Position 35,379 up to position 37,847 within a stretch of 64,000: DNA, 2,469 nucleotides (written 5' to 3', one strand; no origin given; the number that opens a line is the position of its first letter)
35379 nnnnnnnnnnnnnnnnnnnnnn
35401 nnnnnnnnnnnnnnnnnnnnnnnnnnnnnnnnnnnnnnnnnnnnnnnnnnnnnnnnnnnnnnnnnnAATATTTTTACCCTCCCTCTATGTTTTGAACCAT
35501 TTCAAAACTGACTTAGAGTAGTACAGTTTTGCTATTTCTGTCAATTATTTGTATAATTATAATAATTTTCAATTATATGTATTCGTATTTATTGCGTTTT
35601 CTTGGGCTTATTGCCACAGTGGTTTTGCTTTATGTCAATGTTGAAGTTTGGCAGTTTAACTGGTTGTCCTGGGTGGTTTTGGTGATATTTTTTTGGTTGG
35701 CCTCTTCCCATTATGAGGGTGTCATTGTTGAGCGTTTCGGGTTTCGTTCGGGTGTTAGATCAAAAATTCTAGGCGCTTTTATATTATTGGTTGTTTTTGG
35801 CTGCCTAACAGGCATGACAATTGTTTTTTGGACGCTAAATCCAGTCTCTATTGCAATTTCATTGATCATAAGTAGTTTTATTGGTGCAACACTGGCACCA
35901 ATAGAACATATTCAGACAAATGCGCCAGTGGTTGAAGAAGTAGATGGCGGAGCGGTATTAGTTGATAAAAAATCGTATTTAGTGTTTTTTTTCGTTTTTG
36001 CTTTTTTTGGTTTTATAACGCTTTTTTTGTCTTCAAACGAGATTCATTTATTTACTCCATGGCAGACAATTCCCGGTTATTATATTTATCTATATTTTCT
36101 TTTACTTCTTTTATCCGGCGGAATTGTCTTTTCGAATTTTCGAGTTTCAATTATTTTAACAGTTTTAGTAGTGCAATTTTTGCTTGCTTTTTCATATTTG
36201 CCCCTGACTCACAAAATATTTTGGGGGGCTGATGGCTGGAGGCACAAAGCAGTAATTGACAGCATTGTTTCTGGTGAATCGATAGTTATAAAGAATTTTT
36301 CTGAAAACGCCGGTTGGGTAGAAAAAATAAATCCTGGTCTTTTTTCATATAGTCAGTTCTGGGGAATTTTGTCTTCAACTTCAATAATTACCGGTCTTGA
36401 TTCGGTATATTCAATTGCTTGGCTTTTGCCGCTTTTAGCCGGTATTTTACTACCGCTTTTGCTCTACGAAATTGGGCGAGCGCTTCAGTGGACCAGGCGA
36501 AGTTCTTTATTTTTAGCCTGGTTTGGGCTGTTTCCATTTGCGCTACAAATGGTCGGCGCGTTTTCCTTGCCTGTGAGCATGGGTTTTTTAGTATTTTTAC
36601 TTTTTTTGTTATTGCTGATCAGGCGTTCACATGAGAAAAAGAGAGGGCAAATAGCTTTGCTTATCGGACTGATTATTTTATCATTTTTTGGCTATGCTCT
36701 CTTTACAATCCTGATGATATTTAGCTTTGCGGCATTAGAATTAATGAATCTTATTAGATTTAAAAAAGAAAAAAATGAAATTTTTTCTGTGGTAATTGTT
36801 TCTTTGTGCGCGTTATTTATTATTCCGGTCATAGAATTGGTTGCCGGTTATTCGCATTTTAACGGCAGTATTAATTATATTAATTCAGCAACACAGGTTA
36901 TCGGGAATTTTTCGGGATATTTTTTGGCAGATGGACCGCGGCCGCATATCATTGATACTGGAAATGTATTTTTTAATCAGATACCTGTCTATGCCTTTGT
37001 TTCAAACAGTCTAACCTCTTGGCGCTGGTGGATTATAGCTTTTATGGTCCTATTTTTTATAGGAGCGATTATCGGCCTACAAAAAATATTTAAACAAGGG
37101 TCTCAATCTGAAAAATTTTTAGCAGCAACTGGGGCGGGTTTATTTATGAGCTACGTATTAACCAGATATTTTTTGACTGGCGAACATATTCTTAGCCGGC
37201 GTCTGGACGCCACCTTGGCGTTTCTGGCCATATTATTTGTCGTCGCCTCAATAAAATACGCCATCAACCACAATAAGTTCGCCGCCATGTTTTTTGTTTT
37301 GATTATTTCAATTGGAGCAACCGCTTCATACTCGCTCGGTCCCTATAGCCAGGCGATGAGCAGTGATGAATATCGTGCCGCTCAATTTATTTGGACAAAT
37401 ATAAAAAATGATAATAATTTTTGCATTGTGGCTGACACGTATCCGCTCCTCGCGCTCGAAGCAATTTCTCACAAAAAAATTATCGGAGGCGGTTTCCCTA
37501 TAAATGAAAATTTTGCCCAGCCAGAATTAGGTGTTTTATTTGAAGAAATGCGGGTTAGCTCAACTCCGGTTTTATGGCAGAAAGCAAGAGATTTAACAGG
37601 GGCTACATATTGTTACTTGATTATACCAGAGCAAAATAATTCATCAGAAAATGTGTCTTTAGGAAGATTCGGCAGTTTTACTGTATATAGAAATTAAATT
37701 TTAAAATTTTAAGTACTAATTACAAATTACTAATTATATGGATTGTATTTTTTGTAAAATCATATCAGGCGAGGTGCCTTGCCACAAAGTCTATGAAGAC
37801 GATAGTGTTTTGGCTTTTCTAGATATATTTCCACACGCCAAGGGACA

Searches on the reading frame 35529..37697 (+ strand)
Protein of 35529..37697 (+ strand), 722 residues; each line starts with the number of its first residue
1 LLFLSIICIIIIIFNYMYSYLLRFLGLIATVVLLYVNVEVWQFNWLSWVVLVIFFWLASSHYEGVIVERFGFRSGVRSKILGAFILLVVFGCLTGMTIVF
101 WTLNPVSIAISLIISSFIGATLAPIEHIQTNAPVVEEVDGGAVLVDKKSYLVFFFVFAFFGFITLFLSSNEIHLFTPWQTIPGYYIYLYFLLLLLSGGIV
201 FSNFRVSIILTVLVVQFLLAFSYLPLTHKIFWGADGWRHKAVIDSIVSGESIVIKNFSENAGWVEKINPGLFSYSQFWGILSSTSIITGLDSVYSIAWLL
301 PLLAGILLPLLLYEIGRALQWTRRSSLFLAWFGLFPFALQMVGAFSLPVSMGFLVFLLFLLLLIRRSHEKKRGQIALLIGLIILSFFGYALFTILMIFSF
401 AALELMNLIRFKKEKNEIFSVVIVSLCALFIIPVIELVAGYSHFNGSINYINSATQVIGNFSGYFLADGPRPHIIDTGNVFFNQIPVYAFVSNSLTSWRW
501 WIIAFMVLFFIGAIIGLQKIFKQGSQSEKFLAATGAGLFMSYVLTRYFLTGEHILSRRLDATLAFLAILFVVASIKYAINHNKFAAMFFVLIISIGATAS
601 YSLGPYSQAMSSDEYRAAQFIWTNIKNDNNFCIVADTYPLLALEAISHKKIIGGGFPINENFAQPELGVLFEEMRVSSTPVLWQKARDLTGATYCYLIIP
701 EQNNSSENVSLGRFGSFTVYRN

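Call 10: search_protein_families(library=pfam, proteins=[window:35529-37697:+])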
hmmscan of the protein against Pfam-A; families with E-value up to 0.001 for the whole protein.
window:35529-37697:+ (722 aa): 0 families

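Call 36: search_protein_families(library=pfam, proteins=[window:35529-37697:+], max_evalue=1)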
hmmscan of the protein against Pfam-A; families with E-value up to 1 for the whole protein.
window:35529-37697:+ (722 aa): 0 families

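Call 86: search_solved_structures(query=window:35529-37697:+, max_evalue=1)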
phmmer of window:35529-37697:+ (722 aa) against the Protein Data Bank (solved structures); distinct sequences matched with E-value up to 1: 1.
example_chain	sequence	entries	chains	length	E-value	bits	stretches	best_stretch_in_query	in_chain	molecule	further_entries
1wfo_A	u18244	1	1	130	0.8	11.4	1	663-709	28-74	sidekick 2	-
